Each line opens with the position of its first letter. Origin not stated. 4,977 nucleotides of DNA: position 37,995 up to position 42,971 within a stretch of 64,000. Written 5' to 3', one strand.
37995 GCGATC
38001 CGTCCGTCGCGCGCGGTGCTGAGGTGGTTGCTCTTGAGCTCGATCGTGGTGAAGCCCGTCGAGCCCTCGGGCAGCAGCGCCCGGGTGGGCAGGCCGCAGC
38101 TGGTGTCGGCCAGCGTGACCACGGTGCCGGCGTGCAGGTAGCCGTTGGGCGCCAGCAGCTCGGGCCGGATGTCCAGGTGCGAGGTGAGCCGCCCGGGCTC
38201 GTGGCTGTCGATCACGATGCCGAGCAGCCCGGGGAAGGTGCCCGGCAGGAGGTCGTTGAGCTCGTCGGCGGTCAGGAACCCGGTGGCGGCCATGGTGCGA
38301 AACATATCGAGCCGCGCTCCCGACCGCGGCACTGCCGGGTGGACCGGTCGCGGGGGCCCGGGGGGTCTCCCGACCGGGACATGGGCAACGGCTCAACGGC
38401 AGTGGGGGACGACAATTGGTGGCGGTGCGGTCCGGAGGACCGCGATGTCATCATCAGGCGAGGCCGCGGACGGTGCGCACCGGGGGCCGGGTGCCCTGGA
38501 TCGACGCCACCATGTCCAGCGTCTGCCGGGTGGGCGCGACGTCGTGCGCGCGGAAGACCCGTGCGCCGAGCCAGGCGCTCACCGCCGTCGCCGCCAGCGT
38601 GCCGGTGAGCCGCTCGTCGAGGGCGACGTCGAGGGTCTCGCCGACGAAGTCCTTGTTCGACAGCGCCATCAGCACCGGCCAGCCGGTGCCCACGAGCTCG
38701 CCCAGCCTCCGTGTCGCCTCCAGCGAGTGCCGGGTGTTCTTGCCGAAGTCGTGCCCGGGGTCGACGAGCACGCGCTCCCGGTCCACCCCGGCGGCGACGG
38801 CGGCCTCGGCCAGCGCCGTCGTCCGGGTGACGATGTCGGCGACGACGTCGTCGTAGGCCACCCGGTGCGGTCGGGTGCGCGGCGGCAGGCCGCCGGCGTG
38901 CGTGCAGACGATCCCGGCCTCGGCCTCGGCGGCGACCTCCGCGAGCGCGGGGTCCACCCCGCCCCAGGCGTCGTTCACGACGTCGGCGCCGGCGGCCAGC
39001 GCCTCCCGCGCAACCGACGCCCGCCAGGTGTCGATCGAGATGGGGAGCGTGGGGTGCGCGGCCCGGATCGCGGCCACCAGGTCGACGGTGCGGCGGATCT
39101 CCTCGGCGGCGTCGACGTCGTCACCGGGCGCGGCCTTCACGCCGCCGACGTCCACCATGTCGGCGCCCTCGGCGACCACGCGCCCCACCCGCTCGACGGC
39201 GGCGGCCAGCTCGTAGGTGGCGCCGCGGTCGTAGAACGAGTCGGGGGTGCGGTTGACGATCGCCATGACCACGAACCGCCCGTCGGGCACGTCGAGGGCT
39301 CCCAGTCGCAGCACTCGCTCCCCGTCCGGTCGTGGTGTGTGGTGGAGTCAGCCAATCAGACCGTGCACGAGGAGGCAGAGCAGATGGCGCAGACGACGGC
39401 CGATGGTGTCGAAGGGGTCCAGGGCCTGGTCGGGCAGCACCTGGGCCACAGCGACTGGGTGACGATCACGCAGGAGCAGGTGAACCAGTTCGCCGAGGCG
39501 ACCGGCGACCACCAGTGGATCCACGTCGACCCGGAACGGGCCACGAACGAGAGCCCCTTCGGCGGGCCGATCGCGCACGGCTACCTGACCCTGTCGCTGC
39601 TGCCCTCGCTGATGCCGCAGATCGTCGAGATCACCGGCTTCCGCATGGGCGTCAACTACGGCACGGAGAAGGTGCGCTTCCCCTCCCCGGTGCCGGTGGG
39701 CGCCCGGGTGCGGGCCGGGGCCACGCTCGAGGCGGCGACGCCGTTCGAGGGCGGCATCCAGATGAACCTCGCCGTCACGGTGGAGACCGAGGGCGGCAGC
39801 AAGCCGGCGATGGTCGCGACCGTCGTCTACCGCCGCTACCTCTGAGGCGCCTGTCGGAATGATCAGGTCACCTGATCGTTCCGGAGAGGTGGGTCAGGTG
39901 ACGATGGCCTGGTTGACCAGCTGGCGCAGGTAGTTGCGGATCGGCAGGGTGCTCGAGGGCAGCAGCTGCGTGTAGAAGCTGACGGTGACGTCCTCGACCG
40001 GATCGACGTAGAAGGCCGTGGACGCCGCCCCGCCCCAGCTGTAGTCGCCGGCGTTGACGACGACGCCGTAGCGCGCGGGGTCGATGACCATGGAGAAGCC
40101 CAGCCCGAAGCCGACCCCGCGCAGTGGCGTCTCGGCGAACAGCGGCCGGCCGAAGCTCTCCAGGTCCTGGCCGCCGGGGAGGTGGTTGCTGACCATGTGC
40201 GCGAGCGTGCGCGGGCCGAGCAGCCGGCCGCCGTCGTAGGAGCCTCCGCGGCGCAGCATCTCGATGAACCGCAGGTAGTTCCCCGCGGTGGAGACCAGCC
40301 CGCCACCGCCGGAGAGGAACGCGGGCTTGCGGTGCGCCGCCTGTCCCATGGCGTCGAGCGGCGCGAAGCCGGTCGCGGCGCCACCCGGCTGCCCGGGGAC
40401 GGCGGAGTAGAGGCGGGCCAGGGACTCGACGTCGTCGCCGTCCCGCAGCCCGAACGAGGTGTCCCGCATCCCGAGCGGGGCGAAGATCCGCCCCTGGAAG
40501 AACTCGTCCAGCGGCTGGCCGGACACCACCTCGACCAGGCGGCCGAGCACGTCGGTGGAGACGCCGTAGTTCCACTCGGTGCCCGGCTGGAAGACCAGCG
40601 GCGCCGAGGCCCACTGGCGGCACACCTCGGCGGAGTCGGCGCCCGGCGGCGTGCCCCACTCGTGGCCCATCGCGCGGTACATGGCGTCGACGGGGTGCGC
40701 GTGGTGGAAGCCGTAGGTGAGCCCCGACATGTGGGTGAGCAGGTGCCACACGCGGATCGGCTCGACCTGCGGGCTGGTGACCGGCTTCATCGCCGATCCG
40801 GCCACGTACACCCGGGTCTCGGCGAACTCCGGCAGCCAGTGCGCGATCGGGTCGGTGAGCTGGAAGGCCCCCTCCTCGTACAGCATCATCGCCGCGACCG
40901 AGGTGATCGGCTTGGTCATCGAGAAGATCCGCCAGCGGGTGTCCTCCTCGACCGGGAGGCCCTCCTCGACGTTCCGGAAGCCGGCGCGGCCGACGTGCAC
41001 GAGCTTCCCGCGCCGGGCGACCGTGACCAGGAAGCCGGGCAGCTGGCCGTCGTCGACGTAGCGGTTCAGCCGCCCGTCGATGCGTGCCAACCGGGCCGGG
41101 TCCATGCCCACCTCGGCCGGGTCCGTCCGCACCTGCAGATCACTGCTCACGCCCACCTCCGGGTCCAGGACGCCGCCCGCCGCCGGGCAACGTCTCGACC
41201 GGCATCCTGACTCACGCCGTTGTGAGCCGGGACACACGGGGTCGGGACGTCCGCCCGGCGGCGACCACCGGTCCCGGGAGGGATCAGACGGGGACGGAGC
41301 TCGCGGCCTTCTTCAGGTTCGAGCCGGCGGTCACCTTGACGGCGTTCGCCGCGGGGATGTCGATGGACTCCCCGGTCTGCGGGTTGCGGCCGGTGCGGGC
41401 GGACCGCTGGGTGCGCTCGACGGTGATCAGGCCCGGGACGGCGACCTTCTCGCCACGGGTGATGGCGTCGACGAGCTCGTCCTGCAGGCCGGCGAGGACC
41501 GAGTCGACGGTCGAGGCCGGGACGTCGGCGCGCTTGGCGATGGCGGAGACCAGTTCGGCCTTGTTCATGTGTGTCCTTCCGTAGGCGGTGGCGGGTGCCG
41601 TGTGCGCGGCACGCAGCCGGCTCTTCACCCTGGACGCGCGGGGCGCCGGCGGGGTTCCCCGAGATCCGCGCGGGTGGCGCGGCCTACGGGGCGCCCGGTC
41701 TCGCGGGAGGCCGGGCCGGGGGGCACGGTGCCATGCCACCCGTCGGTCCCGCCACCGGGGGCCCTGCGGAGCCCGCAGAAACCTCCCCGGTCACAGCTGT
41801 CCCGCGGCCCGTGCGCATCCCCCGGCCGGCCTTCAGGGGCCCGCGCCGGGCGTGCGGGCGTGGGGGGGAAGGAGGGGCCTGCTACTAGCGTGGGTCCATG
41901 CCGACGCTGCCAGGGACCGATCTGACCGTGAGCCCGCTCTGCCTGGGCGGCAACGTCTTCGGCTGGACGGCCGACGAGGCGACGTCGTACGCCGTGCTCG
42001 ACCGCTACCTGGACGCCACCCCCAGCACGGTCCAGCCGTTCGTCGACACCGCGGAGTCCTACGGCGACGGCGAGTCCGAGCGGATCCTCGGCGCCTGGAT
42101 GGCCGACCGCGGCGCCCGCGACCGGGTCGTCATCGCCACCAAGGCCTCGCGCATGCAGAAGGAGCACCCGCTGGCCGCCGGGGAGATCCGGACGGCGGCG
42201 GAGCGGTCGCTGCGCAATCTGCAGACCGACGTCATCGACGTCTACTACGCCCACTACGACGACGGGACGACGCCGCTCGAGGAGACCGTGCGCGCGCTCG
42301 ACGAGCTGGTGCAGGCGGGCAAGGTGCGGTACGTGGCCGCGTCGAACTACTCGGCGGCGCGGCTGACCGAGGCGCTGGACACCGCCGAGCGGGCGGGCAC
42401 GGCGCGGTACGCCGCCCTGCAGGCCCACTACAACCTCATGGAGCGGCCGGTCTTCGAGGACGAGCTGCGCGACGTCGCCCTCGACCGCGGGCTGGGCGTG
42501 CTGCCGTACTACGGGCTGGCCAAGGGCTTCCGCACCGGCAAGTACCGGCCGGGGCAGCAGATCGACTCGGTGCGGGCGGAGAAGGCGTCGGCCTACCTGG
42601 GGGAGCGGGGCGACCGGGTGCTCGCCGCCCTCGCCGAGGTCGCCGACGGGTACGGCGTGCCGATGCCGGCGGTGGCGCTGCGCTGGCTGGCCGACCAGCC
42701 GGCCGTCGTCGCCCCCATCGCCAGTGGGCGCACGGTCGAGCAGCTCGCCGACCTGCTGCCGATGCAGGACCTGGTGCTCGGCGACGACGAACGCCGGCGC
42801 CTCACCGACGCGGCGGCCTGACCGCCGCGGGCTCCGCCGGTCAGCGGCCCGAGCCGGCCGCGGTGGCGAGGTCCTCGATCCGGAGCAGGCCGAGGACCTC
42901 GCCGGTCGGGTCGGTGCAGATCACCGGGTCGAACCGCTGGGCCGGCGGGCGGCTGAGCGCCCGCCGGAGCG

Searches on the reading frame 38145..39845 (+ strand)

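Call 40: search_protein_families(library=pfam, proteins=[window:38145-39845:+], max_evalue=0.001)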
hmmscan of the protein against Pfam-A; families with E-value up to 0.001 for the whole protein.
window:38145-39845:+ (566 aa): 1 family
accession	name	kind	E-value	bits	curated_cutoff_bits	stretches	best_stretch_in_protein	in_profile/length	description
PF01575.25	MaoC_dehydratas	-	1.5e-26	92.8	27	1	428-546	5-119/123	MaoC like domain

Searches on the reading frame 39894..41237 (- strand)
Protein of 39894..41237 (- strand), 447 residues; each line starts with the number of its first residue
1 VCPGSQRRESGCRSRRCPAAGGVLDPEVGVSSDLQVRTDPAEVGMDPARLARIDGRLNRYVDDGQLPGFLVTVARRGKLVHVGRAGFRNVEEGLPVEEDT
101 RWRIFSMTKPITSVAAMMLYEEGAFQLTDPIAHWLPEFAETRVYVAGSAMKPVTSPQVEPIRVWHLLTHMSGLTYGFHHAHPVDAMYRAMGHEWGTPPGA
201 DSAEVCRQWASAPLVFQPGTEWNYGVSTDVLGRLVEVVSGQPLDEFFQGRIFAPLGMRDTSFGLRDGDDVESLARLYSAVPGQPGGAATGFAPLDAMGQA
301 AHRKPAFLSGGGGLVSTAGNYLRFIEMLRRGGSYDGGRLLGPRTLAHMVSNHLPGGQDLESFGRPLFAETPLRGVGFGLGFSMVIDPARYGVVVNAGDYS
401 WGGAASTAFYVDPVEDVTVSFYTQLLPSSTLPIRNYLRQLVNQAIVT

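Call 40: search_protein_families(library=pfam, proteins=[window:39894-41237:-], max_evalue=0.001)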
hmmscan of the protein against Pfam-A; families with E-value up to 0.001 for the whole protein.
window:39894-41237:- (447 aa): 1 family
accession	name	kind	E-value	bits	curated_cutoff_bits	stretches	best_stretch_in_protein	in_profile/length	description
PF00144.29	Beta-lactamase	-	2.9e-62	211.2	27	1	56-441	4-327/329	Beta-lactamase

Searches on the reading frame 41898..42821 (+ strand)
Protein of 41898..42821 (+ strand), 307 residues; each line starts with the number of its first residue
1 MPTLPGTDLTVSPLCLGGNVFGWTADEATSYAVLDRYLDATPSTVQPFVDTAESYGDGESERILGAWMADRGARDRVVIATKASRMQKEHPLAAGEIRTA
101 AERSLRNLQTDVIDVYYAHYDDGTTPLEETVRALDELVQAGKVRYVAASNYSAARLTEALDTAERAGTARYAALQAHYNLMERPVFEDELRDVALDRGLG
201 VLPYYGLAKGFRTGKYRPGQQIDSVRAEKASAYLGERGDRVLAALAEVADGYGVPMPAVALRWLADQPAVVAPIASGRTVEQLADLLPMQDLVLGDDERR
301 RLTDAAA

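Call 40: search_protein_families(library=pfam, proteins=[window:41898-42821:+], max_evalue=0.001)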
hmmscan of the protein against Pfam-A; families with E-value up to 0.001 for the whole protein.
window:41898-42821:+ (307 aa): 1 family
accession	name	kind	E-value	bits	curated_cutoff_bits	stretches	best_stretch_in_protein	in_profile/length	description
PF00248.27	Aldo_ket_red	-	1.4e-63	215.2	24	1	13-304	1-288/291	Aldo/keto reductase family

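Call 92: search_solved_structures(query=window:41898-42821:+, max_evalue=1e-20)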
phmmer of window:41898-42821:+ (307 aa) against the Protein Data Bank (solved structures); distinct sequences matched with E-value up to 1e-20: 31.
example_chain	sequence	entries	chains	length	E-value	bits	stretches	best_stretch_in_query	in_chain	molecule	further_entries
7utf_A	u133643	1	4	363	9.1e-44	153.1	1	9-306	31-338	Putative oxidoreductase, aryl-alcohol dehydrogenase like protein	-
8hwn_B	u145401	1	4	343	1.2e-42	149.4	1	9-304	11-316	DepB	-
8xr2_A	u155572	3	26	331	6e-41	143.9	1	8-298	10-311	Aldo/keto reductase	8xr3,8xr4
8jwk_A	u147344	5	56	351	7.4e-41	143.6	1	8-298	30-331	Aldo/keto reductase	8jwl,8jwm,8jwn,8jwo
4xk2_A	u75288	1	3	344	2.8e-40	141.7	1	25-302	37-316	Aldo/keto reductase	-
9wk1_D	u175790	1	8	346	1.6e-35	126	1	6-298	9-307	DON 3-epimerase chain D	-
1pyf_A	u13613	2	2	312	6.8e-30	107.6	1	7-298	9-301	IolS protein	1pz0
1pz1_A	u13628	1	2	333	1e-29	107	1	13-299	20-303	General stress protein 69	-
8hw0_A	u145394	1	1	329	2.9e-28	102.2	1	32-287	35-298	NADPH-dependent aldo/keto reductase AKR6D1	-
1lqa_A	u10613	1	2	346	1.7e-26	96.4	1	4-297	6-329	Tas protein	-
6ovq_A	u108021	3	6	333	2.3e-24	89.4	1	8-283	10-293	Putative Side chain reductase | MtmW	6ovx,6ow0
3eb3_A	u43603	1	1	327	8.7e-23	84.2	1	48-285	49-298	Voltage-gated potassium channel subunit beta-2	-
1qrq_A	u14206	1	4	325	1.1e-22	83.9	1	48-285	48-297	PROTEIN (KV BETA2 PROTEIN)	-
6ci1_A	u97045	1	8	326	1.1e-22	83.9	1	48-285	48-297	Voltage-gated potassium channel subunit beta-2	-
3eb4_A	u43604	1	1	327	1.1e-22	83.9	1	48-285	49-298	Voltage-gated potassium channel subunit beta-2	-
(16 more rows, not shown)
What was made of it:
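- Tried and rejected: Its best solved relatives are ordinary AKRs and it lies 28 kb away (call 92).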
